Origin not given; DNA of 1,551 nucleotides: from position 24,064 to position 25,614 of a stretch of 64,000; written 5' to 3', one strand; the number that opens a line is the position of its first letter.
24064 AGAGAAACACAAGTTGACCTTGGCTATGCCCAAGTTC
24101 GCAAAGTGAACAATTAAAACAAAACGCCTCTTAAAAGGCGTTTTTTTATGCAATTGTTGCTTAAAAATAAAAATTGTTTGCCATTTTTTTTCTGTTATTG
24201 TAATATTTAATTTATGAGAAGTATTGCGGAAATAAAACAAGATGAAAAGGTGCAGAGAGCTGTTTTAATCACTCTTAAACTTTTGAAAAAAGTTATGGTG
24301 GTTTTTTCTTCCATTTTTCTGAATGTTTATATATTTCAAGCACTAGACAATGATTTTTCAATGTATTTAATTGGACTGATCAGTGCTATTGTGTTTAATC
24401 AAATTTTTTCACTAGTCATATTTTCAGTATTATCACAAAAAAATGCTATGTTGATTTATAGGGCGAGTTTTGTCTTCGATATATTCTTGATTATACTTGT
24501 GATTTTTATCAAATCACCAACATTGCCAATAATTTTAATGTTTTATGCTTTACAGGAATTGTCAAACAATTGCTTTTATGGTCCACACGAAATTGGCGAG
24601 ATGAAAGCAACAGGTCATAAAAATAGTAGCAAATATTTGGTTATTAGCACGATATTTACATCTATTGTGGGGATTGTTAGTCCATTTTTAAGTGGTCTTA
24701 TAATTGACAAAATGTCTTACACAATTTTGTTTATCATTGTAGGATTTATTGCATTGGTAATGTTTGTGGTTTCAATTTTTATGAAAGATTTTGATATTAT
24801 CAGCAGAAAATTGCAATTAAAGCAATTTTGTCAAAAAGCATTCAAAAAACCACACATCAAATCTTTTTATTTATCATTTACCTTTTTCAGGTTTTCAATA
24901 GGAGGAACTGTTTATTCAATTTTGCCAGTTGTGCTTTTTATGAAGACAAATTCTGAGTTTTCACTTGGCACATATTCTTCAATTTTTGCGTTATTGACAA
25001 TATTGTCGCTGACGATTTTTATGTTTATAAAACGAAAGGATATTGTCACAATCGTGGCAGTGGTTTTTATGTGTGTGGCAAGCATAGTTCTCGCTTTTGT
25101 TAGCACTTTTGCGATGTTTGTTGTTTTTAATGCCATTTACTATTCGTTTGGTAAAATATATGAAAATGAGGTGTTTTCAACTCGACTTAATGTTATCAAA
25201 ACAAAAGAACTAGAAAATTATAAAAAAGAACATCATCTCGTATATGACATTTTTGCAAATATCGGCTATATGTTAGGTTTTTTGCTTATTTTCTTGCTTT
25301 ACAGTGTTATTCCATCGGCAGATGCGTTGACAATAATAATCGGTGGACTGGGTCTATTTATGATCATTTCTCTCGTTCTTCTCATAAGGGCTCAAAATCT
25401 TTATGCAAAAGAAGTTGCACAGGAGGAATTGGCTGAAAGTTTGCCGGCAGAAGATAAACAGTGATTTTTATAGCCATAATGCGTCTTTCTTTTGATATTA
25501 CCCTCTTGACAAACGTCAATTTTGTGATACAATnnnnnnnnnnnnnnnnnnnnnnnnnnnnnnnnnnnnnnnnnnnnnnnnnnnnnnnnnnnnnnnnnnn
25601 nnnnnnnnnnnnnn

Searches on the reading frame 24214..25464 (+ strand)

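Call 65: search_protein_families(library=pfam, proteins=[window:24214-25464:+], max_evalue=0.001)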
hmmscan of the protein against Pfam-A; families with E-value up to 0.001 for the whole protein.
window:24214-25464:+ (416 aa): 1 family
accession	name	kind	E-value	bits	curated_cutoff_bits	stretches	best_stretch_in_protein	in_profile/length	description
PF07690.21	MFS_1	-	5.6e-09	35.8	33.4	1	33-309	12-301/347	Major Facilitator Superfamily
